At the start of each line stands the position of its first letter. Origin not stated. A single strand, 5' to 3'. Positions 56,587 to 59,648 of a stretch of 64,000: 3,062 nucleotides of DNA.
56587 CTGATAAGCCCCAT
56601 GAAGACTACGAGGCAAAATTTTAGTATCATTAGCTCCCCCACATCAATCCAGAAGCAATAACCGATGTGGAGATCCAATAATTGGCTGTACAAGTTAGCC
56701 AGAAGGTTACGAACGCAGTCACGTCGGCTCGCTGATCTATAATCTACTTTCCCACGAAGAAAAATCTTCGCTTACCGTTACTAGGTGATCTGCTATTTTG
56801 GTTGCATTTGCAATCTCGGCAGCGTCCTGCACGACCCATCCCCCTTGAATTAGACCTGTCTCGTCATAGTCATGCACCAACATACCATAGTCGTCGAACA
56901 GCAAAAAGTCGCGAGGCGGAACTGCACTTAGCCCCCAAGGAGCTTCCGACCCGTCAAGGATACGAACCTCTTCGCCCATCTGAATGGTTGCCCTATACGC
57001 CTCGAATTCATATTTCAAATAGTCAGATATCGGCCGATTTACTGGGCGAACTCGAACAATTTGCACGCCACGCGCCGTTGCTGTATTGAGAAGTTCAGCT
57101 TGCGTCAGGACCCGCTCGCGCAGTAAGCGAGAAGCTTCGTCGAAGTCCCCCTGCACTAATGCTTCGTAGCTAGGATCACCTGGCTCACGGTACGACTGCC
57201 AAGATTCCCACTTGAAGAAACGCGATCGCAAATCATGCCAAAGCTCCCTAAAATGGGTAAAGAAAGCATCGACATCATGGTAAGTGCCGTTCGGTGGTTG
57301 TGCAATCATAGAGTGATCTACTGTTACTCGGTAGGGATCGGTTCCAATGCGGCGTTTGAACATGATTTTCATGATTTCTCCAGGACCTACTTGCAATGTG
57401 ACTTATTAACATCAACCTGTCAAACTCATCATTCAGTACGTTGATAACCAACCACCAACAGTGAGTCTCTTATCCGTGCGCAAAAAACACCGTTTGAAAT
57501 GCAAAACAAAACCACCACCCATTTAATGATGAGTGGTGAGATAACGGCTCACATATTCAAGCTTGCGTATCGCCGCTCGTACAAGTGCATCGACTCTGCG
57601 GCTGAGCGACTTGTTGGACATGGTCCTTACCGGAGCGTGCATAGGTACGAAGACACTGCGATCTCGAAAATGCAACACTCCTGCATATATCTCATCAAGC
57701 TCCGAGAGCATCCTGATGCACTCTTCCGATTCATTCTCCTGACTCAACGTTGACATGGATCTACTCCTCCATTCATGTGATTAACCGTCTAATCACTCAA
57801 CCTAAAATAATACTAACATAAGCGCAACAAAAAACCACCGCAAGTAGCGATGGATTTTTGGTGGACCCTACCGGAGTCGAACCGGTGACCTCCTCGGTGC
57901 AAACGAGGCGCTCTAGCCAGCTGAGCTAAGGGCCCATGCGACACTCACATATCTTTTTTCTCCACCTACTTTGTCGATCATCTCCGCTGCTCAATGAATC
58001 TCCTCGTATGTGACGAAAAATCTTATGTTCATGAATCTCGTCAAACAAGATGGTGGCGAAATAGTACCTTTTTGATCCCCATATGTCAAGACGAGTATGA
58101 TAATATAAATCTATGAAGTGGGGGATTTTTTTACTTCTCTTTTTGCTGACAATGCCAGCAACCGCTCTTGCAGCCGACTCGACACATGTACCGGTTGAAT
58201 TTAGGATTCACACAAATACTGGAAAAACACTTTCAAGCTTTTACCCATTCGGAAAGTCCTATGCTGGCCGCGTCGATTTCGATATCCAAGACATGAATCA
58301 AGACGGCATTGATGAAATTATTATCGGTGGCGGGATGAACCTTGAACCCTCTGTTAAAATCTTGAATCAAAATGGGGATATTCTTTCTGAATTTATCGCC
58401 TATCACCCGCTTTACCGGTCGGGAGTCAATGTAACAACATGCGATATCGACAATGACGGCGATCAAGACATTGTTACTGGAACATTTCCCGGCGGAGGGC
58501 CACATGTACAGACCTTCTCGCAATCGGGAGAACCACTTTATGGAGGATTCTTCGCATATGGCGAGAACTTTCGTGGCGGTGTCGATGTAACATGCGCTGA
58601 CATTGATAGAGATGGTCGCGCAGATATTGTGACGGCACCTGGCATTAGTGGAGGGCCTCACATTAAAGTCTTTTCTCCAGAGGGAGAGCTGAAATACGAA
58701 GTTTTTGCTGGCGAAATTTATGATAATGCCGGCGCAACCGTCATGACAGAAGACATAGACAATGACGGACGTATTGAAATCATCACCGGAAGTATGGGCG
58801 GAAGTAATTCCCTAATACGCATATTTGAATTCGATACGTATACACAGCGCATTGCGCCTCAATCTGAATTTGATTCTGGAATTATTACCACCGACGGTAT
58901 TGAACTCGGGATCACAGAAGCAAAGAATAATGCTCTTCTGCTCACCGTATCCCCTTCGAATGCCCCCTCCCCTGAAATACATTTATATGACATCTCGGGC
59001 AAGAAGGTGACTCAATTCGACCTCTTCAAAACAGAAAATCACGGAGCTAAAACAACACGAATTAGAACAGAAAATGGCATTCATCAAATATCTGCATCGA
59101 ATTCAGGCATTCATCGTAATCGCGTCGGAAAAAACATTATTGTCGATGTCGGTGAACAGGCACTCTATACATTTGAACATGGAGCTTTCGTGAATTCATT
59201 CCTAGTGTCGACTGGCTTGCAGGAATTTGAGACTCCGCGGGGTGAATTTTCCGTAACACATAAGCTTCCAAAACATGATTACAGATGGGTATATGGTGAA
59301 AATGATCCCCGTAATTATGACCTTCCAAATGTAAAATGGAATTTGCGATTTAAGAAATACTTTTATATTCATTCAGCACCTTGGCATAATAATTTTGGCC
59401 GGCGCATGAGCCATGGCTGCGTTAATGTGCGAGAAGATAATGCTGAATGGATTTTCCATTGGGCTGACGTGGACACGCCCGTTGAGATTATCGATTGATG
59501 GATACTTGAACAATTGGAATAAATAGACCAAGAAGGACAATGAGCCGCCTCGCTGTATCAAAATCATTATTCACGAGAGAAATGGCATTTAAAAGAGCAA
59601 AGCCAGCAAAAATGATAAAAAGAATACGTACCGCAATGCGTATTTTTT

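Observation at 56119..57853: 1.7 kb compositionally foreign islet next to tRNA-Ala, bounded by 28 bp perfect direct repeats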

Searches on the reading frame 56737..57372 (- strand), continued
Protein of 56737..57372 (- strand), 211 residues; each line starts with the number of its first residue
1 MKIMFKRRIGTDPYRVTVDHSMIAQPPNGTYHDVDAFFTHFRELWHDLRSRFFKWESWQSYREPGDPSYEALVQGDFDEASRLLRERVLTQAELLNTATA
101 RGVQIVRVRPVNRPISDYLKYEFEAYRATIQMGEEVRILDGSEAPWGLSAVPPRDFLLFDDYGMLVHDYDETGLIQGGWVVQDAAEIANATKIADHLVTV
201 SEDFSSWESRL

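Call 73: search_dna_similar(query=window:56737-57372:-, collection=phages, mode=protein, max_evalue=0.001, max_rows=15)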
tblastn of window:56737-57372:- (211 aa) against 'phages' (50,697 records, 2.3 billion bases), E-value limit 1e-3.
No match.

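Call 74: get_annotated_region(hit=H1, flank=3000)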
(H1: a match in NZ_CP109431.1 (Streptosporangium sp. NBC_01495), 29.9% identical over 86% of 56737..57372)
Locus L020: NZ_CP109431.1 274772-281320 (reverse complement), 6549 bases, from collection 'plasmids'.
description: Streptosporangium sp. NBC_01495 plasmid unnamed1, complete sequence
organism: Streptosporangium sp. NBC_01495 (NCBI taxid 2903899)
taxonomy: Bacteria; Actinomycetota; Actinomycetes; Streptosporangiales; Streptosporangiaceae; Streptosporangium; Streptosporangium sp. NBC 01495
host: -; source: -; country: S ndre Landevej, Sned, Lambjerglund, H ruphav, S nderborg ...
typing (MOB-suite, as given by PLSDB): non-mobilizable
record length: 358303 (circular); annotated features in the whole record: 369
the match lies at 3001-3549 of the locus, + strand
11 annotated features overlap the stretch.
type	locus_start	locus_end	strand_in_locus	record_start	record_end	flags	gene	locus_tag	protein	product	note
CDS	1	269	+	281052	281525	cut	-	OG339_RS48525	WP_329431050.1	hypothetical protein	-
CDS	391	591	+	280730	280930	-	-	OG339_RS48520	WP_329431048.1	transposase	GO:0006313 - DNA transposition [Evidence IEA]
CDS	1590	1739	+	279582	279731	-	-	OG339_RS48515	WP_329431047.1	hypothetical protein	-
CDS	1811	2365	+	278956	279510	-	-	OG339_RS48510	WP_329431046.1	hypothetical protein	-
CDS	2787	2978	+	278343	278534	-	-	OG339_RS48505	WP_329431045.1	hypothetical protein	-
CDS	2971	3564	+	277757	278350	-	-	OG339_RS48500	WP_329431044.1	DUF6879 family protein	-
CDS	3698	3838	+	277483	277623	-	-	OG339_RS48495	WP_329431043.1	hypothetical protein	-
CDS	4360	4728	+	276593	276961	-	-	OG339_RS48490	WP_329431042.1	hypothetical protein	-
CDS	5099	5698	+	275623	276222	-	-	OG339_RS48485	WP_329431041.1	biliverdin-producing heme oxygenase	-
CDS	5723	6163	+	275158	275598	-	-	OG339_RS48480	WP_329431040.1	VOC family protein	-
CDS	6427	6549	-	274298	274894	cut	-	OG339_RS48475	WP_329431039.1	hypothetical protein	-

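Call 75: get_annotated_region(hit=H7, flank=3000)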
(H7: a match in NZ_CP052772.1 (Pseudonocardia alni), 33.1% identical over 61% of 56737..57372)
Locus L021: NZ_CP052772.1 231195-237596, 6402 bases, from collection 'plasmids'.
description: Pseudonocardia alni strain Shahu plasmid pPaSha1, complete sequence
organism: Pseudonocardia alni (NCBI taxid 33907)
taxonomy: Bacteria; Actinomycetota; Actinomycetes; Pseudonocardiales; Pseudonocardiaceae; Pseudonocardia; Pseudonocardia alni
host: -; source: Cell culture,soil; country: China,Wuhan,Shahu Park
typing (MOB-suite, as given by PLSDB): mobilizable; relaxase MOBF
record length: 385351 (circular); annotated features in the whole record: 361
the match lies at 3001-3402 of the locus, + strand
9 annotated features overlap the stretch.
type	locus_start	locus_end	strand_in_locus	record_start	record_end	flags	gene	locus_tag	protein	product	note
CDS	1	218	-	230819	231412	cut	-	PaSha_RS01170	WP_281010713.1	hypothetical protein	-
CDS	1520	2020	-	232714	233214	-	-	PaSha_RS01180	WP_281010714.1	hypothetical protein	-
CDS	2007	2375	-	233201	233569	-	-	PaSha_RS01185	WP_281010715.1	hypothetical protein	-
CDS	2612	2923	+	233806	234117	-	-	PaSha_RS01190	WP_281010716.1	hypothetical protein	-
CDS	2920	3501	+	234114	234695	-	-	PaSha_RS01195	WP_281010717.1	DUF6879 family protein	-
CDS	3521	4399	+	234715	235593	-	-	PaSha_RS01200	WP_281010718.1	DUF5753 domain-containing protein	-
CDS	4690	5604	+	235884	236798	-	-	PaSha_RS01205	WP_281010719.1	amidase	-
CDS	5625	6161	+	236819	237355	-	-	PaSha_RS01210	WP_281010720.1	hypothetical protein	-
CDS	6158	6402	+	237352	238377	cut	-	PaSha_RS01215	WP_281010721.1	tetrahydrofolate dehydrogenase/cyclohydrolase catalytic domain-containing protein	-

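Call 76: fold_search(model_id=the predicted structure, library=viral)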
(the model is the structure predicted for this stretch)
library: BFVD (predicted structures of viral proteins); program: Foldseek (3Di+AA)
matches with E <= 10: 760; with E <= 0.001: 4
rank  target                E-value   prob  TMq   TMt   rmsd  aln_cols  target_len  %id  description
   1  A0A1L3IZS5            1.5e-05  1.00  0.43  0.35   5.6       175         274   12  (no name in the UniProt tables at hand)
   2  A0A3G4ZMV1            1.3e-04  1.00  0.38  0.25   6.2       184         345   16  PLD phosphodiesterase domain-containing protein [Terrestrivirus sp.]
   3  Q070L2                6.1e-04  1.00  0.47  0.29   6.3       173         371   13  Palmitylated EEV envelope lipase [Nile crocodilepox virus (isolate Crocodylus niloticus/Zimbabwe/Ume/2001)]
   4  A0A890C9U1            6.9e-04  1.00  0.41  0.40   5.9       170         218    9  Major envelope protein (Fragment) [Orf virus]
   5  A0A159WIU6            1.5e-03  1.00  0.44  0.48   6.4       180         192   11  Major envelope protein (Fragment) [Orf virus]
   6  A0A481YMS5            2.1e-03  0.99  0.39  0.29   8.6       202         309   10  PLD-like domain protein [Pithovirus LCDPAC01]
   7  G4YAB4                1.0e-02  0.80  0.24  0.31   9.8       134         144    9  (no name in the UniProt tables at hand)
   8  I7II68                1.9e-02  0.33  0.23  0.18  14.8       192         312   10  Transposase, IS607 family [Campylobacter phage CP21]
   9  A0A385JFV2            2.1e-02  0.95  0.29  0.25   6.7       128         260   13  Major envelope protein (Fragment) [Orf virus]
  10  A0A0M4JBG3            5.9e-02  0.15  0.19  0.21  15.4       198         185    9  (no name in the UniProt tables at hand)
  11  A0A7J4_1              7.1e-02  0.66  0.39  0.09   9.5       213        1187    9  PLD phosphodiesterase domain-containing protein [Microcystis phage LMM01]
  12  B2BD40                8.0e-02  0.23  0.19  0.15  13.6       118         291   17  Heat shock 70-like protein (Fragment) [Pineapple mealybug wilt-associated virus 3]
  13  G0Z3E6                8.5e-02  0.20  0.18  0.15  13.1       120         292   12  Heat shock protein 70 (Fragment) [Tomato chlorosis virus]
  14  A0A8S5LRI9            9.0e-02  0.25  0.21  0.10   8.3       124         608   11  Metallophosphatase domain protein [Myoviridae sp. ctSGr1]
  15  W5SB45                9.6e-02  0.11  0.20  0.06  14.0       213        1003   12  mRNA 5'-phosphatase [Pithovirus sibericum]
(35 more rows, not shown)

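Call 89: list_cluster_members(proteins=[P0001, P0010, P0011, P0013, P0012])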
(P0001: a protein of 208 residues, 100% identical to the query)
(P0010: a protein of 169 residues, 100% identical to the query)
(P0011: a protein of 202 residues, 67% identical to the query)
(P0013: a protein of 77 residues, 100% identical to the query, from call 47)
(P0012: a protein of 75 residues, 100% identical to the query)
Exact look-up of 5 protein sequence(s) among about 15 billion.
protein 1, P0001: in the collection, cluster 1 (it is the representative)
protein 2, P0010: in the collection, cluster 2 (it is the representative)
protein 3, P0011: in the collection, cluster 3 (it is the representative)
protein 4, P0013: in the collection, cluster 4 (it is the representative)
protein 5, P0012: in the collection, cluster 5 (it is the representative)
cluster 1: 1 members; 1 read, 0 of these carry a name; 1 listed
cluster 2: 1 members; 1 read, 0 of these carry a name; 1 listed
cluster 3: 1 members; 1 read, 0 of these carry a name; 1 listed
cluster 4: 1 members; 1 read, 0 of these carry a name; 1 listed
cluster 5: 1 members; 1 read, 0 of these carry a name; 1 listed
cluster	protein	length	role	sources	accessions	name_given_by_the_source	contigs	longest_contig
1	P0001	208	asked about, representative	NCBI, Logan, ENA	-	-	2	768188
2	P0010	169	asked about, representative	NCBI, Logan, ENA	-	-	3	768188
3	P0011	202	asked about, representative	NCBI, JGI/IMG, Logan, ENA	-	-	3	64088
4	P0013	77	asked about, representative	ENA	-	-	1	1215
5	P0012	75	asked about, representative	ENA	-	-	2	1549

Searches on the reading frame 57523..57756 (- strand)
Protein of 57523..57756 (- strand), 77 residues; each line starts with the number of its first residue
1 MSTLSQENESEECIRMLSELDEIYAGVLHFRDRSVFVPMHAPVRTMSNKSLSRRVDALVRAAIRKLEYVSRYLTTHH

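Call 6: search_protein_families(library=pfam, max_evalue=1, proteins=[window:57523-57756:-])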
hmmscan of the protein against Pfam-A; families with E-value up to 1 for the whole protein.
window:57523-57756:- (77 aa): 2 families
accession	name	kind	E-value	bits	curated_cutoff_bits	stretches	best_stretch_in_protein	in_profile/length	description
PF08134.16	cIII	-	0.0089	16.2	25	1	51-67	21-37/37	cIII protein family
PF21839.2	DUF6898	-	0.18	11.9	27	1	56-69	39-52/56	Domain of unknown function (DUF6898)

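Call 7: search_protein_families(library=padloc, max_evalue=1, proteins=[window:57523-57756:-])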
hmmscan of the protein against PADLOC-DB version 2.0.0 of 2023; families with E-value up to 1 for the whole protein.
window:57523-57756:- (77 aa): 1 family
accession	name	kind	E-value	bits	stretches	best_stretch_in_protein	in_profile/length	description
PDLC01496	Cas6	-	0.0013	16.3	1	34-74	154-194/281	"CAS-I,CAS-II,CAS-III,CAS-IV,CAS-V,CAS-VI; crRNAmaturation"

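Call 8: search_protein_families(library=phrogs, max_evalue=1, proteins=[window:57523-57756:-])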
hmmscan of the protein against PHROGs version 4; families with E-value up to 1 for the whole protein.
window:57523-57756:- (77 aa): 0 families

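Call 35: search_protein_families(library=ncbifam, max_evalue=1, proteins=[window:57523-57756:-])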
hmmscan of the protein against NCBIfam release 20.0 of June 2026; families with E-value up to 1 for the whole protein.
window:57523-57756:- (77 aa): 0 families

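Call 47: search_protein_representatives(protein=window:57523-57756:-)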
Query: 77 residues. Proteins with E-value up to 0.001 (for the whole library): 1; up to 1e-10: 1; up to 1e-30: 1. The best 1 are listed.
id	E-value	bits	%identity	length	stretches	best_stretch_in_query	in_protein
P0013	8.0e-43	158.7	100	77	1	1-77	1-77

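Call 90: find_encoding_contigs(protein=window:57523-57756:-, flank=3000, max_places=10)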
Protein window:57523-57756:- (77 aa): 1 contig read that carries it; 1 place shown.
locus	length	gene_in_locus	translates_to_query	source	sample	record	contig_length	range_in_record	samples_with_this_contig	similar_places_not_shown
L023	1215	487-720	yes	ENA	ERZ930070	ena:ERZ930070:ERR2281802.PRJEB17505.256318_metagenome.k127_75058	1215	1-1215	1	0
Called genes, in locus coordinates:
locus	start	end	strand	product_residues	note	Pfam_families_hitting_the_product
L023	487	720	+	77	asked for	-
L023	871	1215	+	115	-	?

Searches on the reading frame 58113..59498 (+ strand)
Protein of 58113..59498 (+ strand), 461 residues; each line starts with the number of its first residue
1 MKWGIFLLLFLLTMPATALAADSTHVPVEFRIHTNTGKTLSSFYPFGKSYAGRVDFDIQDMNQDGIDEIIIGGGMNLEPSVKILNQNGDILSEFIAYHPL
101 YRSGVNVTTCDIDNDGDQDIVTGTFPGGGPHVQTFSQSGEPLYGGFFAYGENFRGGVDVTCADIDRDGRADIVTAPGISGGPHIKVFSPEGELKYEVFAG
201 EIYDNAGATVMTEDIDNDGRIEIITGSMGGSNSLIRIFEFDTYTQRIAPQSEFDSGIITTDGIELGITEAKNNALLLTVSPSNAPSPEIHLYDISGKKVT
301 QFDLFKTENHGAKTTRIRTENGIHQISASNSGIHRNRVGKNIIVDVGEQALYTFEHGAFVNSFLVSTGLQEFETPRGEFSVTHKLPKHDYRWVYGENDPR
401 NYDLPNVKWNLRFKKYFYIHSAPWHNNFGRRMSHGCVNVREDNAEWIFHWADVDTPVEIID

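Call 6: search_protein_families(library=pfam, max_evalue=1, proteins=[window:58113-59498:+])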
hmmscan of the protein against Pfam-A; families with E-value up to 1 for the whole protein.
window:58113-59498:+ (461 aa): 5 families
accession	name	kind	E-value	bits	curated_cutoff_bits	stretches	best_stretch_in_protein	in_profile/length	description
PF03734.19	YkuD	-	4.3e-24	86.2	23.4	1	342-459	4-146/146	L,D-transpeptidase catalytic domain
PF13517.12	FG-GAP_3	-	2.8e-14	53.9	26.9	3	60-121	1-60/61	FG-GAP-like repeat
PF01839.29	FG-GAP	-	1.6e-08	34.7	22.1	3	104-124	2-22/37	FG-GAP repeat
PF25292.1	Beta-prop_CGLA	-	0.00083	19.3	26.8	1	58-125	36-95/316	Lambda-carrageenase beta-propeller domain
PF18962.6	Por_Secre_tail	-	0.38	11.5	27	0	281-318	16-49/75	Secretion system C-terminal sorting domain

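Call 26: find_encoding_contigs(protein=window:58113-59498:+, flank=5000, max_places=10)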
Protein window:58113-59498:+ (461 aa): 5 contigs read that carry it; 3 places shown.
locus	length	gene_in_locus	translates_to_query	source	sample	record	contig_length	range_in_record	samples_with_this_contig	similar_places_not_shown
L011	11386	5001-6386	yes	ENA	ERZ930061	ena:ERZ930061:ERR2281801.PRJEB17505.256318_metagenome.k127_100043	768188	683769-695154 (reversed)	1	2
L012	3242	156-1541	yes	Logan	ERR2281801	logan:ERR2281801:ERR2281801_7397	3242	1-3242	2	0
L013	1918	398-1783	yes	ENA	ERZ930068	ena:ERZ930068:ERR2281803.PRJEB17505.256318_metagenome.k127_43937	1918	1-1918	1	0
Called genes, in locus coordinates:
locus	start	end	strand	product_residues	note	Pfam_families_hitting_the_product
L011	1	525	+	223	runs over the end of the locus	-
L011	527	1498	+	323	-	PF00294:PfkB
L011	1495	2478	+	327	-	PF00389:2-Hacid_dh, PF03807:F420_oxidored (faint), PF02826:2-Hacid_dh_C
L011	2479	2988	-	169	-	-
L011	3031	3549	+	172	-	-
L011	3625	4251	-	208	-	PF21806:DUF6879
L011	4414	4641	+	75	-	-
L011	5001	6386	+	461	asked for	PF01839:FG-GAP (faint), PF13517:FG-GAP_3 (weak), PF03734:YkuD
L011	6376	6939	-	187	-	-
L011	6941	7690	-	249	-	PF00483:NTP_transferase, PF01128:IspD, PF02348:CTP_transf_3, PF12804:NTP_transf_3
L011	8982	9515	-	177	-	PF00961:LAGLIDADG_1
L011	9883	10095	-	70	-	-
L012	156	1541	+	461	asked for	PF01839:FG-GAP (faint), PF13517:FG-GAP_3 (weak), PF03734:YkuD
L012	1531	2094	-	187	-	-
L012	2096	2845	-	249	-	PF00483:NTP_transferase, PF01128:IspD, PF02348:CTP_transf_3, PF12804:NTP_transf_3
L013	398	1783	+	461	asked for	PF01839:FG-GAP (faint), PF13517:FG-GAP_3 (weak), PF03734:YkuD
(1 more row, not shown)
